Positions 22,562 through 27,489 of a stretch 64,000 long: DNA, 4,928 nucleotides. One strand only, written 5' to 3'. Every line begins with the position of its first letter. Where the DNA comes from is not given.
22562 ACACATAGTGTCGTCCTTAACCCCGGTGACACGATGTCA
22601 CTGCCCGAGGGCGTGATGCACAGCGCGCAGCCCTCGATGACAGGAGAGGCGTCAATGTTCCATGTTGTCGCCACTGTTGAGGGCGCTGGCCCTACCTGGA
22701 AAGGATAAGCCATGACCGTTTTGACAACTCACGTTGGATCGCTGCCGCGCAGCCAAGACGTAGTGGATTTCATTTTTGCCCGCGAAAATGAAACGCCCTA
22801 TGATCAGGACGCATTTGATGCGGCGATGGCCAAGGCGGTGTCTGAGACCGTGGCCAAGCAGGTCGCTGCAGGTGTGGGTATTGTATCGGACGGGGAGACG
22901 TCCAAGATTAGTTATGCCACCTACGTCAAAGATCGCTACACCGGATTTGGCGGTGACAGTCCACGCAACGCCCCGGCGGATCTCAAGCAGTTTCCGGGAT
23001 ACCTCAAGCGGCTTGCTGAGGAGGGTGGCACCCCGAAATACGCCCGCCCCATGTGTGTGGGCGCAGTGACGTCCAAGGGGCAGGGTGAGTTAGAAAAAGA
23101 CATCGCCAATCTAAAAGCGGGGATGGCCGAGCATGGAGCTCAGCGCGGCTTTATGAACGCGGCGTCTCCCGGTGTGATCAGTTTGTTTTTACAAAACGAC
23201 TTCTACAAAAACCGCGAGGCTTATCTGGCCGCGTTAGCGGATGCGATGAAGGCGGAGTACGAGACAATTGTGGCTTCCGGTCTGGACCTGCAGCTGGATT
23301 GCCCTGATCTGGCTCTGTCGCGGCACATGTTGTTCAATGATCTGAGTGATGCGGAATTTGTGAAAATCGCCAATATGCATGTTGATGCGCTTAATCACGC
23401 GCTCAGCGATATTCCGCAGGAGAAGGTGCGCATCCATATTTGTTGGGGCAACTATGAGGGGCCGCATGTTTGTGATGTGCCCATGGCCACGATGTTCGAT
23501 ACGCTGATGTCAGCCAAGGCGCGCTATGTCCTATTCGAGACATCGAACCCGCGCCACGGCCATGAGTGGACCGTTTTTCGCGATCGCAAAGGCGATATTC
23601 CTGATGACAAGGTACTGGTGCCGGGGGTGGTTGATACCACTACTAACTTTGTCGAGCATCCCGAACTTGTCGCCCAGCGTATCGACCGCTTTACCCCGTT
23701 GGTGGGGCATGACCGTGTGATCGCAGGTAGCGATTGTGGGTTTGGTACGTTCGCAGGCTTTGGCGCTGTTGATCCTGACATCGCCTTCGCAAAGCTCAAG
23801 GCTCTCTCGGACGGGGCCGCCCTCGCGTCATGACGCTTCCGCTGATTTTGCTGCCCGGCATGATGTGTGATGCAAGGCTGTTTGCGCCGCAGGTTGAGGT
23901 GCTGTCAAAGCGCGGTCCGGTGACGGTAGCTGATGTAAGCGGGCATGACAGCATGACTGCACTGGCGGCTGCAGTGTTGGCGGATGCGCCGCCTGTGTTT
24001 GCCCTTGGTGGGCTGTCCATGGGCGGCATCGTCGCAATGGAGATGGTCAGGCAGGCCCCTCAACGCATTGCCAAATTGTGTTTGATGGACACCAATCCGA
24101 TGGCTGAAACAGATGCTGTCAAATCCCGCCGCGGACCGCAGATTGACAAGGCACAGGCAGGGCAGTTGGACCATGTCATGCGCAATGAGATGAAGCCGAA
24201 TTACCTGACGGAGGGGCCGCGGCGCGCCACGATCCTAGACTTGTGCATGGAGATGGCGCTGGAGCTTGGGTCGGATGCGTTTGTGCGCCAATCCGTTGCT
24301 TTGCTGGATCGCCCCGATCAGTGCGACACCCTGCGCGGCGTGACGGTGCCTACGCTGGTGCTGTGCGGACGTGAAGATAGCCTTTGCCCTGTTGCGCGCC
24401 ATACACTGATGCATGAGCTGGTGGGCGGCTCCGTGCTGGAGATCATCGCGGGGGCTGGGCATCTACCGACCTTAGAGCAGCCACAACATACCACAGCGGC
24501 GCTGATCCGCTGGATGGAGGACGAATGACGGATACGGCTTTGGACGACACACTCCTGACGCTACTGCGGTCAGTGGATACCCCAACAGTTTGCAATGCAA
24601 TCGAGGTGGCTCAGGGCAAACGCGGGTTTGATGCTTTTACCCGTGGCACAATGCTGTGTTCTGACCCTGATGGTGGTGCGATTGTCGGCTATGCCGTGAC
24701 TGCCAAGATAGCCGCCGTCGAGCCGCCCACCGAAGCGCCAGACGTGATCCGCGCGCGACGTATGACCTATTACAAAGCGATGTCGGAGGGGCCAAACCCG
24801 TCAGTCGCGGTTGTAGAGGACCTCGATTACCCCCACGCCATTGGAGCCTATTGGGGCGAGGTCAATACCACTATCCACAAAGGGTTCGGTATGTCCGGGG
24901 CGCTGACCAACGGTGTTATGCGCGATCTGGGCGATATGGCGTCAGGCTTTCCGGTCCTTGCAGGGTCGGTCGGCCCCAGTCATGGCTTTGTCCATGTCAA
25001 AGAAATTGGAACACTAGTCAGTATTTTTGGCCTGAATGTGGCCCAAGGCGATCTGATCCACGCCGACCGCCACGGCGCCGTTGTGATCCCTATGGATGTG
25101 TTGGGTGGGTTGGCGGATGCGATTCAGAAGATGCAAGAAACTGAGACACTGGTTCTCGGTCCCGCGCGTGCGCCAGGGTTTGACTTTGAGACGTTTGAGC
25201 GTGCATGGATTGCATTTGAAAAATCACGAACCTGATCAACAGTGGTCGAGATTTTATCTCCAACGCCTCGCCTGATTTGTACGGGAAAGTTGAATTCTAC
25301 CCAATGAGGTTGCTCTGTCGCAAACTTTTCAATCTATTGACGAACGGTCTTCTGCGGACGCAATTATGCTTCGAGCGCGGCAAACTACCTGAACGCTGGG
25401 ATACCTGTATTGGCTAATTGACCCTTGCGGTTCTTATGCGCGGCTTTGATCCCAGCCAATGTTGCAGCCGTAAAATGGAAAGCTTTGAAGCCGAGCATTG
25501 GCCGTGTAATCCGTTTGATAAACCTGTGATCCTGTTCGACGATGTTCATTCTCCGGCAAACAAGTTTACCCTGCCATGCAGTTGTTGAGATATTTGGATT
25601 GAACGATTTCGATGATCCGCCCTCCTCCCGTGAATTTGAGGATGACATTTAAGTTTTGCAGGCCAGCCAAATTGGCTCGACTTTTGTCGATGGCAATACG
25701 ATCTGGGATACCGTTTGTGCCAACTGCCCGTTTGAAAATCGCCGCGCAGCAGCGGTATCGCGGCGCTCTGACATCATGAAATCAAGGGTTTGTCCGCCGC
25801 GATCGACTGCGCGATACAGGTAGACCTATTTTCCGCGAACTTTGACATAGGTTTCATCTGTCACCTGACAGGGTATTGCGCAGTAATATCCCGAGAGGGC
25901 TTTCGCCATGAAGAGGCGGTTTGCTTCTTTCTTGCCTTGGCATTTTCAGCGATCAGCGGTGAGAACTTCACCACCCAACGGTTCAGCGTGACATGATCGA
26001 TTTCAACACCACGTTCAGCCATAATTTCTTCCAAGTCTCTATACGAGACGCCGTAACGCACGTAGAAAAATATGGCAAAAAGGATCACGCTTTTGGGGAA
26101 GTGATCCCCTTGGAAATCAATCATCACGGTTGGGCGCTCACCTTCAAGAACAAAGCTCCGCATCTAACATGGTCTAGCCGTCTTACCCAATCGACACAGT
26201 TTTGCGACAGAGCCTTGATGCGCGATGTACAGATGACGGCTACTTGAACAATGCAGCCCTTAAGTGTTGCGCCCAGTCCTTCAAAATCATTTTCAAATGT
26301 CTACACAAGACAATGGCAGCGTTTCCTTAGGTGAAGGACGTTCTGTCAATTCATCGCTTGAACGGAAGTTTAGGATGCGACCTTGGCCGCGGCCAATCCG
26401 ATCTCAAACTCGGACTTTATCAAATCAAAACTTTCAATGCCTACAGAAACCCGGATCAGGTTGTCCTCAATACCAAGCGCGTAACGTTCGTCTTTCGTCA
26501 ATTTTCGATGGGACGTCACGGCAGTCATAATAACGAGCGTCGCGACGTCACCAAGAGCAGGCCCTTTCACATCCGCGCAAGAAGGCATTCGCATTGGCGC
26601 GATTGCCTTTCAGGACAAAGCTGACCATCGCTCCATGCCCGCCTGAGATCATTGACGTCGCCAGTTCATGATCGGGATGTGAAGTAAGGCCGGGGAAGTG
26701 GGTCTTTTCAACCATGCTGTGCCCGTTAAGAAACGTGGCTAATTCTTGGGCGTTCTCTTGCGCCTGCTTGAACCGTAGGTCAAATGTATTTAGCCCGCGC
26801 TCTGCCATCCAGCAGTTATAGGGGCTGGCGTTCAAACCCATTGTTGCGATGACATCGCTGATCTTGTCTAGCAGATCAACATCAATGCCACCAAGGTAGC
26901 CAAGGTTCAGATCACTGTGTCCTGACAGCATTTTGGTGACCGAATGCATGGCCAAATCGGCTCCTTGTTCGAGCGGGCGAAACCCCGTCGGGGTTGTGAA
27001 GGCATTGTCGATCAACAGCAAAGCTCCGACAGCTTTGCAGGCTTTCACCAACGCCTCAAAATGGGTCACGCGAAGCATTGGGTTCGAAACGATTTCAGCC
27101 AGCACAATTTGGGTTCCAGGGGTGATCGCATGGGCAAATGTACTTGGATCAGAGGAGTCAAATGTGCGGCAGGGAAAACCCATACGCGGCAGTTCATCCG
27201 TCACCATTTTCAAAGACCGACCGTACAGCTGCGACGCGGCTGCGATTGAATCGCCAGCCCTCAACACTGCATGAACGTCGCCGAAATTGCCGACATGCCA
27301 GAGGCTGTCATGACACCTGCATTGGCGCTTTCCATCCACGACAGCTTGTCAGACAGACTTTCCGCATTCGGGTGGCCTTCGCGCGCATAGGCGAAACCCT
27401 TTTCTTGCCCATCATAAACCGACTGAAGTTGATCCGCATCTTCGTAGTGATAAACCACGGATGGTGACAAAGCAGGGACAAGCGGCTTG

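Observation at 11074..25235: Orphan LacI-regulated catabolic pathway: CUT1 importer + HisD/HpsN-like dehydrogenase + 3 SnoaL proteins + MetE-like enzyme + aldolase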

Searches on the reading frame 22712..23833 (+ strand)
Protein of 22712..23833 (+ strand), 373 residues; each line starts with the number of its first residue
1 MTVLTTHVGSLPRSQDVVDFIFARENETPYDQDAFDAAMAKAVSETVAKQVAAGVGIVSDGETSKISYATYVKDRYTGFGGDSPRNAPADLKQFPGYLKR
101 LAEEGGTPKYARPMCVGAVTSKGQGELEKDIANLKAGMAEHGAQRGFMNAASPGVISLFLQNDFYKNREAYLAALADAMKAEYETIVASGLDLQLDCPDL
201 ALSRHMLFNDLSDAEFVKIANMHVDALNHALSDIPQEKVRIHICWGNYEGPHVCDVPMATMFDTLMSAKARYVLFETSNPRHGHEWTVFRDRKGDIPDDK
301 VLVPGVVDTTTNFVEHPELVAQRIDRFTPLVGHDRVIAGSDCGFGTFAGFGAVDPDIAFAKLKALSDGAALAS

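Call 4: search_protein_families(library=pfam, proteins=[window:22712-23833:+])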
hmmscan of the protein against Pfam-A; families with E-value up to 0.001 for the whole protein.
window:22712-23833:+ (373 aa): 1 family
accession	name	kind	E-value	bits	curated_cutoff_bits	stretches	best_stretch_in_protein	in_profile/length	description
PF01717.24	Meth_synt_2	-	1.9e-09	37.7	21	1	167-346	144-305/324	Cobalamin-independent synthase, Catalytic domain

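Call 5: search_protein_families(library=ncbifam, proteins=[window:22712-23833:+], max_evalue=0.01)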
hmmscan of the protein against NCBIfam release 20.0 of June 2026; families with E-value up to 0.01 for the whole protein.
window:22712-23833:+ (373 aa): 6 families
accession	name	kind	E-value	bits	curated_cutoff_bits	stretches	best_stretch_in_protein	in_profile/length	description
NF003317.0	PRK04326.1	equivalog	1e-22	80.8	406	2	161-369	145-319/340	methionine synthase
NF006589.0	PRK09121.1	equivalog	9.7e-14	51.2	392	1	299-372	270-336/342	methionine synthase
NF004875.0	PRK06233.1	equivalog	1.2e-12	47.3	576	1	162-363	157-362/373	vitamin B12 independent methionine synthase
NF002119.0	PRK00957.1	equivalog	3.2e-12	46.2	258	2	155-366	121-298/306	methionine synthase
NF005085.0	PRK06520.1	subfamily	1.7e-09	37.3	313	1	218-365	215-360/368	5-methyltetrahydropteroyltriglutamate--homocysteine S-methyltransferase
NF003556.0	PRK05222.1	equivalog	0.0031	16.5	541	0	5-79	422-495/750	5-methyltetrahydropteroyltriglutamate--homocysteine S-methyltransferase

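Call 25: search_solved_structures(query=window:22712-23833:+, max_evalue=0.01)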
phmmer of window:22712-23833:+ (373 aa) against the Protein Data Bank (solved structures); distinct sequences matched with E-value up to 0.01: 1.
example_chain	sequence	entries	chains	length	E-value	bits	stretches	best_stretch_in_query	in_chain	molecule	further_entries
3rpd_A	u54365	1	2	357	0.0082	18.6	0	300-370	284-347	Methionine synthase (B12-independent)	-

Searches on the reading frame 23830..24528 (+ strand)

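Call 4: search_protein_families(library=pfam, proteins=[window:23830-24528:+])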
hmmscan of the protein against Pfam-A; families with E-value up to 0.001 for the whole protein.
window:23830-24528:+ (232 aa): 4 families
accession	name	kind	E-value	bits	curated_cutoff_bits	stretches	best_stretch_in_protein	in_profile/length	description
PF12697.13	Abhydrolase_6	-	3.2e-13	51.3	26.3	1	6-224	2-216/217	Alpha/beta hydrolase family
PF00561.26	Abhydrolase_1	-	2.9e-09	37.4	25.8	1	58-105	72-120/245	alpha/beta hydrolase fold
PF12146.15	Hydrolase_4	-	3.6e-08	33.4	27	1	55-216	77-237/239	Serine aminopeptidase, S33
PF00975.26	Thioesterase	-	9.8e-06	26.4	26.4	1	39-189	48-183/226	Thioesterase domain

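Call 5: search_protein_families(library=ncbifam, proteins=[window:23830-24528:+], max_evalue=0.01)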
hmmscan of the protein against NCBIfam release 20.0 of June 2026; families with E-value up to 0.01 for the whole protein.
window:23830-24528:+ (232 aa): 23 families
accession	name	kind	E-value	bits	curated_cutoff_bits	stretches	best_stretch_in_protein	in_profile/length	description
NF051488.1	bifunc_PcaDC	exception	4.1e-28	98.6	390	1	4-230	14-251/375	bifunctional 3-oxoadipate enol-lactonase/4-carboxymuconolactone decarboxylase PcaDC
TIGR02427.1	protocat_pcaD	equivalog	2.3e-24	86.2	255.85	1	5-229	16-250/251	3-oxoadipate enol-lactonase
NF051487.1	bifunc_PcaCD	exception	6.2e-18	65.1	430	1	40-230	219-412/413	bifunctional 4-carboxymuconolactone decarboxylase/3-oxoadipate enol-lactonase PcaCD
TIGR01738.1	bioH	equivalog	2.5e-17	63.3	206.95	2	152-227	168-243/245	pimeloyl-ACP methyl ester esterase BioH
NF011457.0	PRK14875.1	equivalog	2e-11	43.5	307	1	4-228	134-368/372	acetoin dehydrogenase dihydrolipoyllysine-residue acetyltransferase subunit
TIGR03695.1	menH_SHCHC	equivalog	6.6e-11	42.1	208.55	2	47-111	62-126/252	2-succinyl-6-hydroxy-2,4-cyclohexadiene-1-carboxylate synthase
NF050089.1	i_nPHAscl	equivalog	2.5e-08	33.3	300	1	57-104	86-133/288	intracellular short-chain-length polyhydroxyalkanoate depolymerase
TIGR01250.1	pro_imino_pep_2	subfamily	9e-08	32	167.65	1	163-229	222-287/288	proline iminopeptidase-family hydrolase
NF052610.1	macro_16_ester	equivalog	9.1e-08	31.8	420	0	59-96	98-135/281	alpha/beta fold macrolide esterase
NF007674.0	PRK10349.1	equivalog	2.8e-07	30.4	449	1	39-226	58-250/256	pimeloyl-ACP methyl ester esterase BioH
TIGR03611.1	RutD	equivalog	3.2e-07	30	238.5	0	156-230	182-256/258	pyrimidine utilization protein D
NF045945.1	ProImpepLactob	equivalog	6.9e-06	25.8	400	1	163-231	225-292/293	proline iminopeptidase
NF007954.0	PRK10673.1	equivalog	1.6e-05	24.3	399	1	59-92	85-118/255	esterase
NF041759.1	mac_hydro_EstT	equivalog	3.1e-05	23.3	450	0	59-99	97-137/278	macrolide hydrolase EstT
NF053684.1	esterase_mleBCA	exception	0.00011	21.5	570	0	157-212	208-264/281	BCA family alpha/beta fold macrolide esterase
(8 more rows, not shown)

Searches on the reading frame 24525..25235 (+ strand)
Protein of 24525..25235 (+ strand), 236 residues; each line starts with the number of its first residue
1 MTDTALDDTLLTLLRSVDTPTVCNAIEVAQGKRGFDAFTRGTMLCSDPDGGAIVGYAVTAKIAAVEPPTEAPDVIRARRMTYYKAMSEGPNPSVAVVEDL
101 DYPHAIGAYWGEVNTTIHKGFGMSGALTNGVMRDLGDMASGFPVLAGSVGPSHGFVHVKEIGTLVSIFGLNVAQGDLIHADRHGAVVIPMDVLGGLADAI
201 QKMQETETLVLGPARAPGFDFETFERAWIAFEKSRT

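Call 4: search_protein_families(library=pfam, proteins=[window:24525-25235:+])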
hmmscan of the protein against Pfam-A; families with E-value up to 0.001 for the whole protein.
window:24525-25235:+ (236 aa): 1 family
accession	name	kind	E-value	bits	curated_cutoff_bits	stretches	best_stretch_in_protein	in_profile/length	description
PF03737.21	RraA-like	-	4.5e-17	63.1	24.5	1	19-187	1-152/152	Aldolase/RraA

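Call 5: search_protein_families(library=ncbifam, proteins=[window:24525-25235:+], max_evalue=0.01)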
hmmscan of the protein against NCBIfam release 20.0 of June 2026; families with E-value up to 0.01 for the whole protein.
window:24525-25235:+ (236 aa): 6 families
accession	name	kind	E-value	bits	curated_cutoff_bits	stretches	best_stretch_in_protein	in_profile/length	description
NF006093.0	PRK08245.1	subfamily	1.1e-15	57.7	208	1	3-210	3-207/240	hypothetical protein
NF005442.0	PRK07028.1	equivalog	3.5e-10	39.1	593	1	6-208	225-405/430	bifunctional hexulose-6-phosphate synthase/ribonuclease regulator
NF004850.0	PRK06201.1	subfamily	5e-09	36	231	1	82-214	71-203/222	hypothetical protein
TIGR02798.1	ligK_PcmE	equivalog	1.4e-05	24.8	304.5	1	108-207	90-191/222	4-carboxy-4-hydroxy-2-oxoadipate aldolase/oxaloacetate decarboxylase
NF009399.0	PRK12764.1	equivalog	6.4e-05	22.1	444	1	5-207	267-463/501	fumarylacetoacetate hydrolase family protein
NF006731.0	PRK09262.1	equivalog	0.00045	19.8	179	1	108-207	96-197/229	4-carboxy-4-hydroxy-2-oxoadipate aldolase/oxaloacetate decarboxylase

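Call 27: search_solved_structures(query=window:24525-25235:+, max_evalue=0.01)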
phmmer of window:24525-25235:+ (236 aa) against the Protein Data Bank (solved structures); distinct sequences matched with E-value up to 0.01: 1.
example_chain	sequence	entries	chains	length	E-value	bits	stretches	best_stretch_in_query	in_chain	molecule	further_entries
3k4i_A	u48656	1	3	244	3.7e-05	26.8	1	88-212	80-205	uncharacterized protein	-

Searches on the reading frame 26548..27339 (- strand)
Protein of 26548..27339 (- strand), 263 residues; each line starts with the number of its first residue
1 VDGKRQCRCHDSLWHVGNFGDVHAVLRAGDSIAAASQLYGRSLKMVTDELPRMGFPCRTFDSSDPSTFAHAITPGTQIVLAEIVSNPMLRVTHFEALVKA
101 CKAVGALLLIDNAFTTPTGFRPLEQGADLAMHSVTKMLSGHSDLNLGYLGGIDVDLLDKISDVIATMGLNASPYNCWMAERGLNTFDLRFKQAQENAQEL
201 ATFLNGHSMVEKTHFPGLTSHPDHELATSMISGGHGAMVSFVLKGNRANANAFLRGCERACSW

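Call 64: search_protein_families(library=pfam, proteins=[window:26548-27339:-], max_evalue=0.001)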
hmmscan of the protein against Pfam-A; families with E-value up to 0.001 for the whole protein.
window:26548-27339:- (263 aa): 1 family
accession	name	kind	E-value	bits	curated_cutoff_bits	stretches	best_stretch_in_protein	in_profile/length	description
PF01053.26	Cys_Met_Meta_PP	-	3.3e-62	210.7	27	1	22-256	84-317/381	Cys/Met metabolism PLP-dependent enzyme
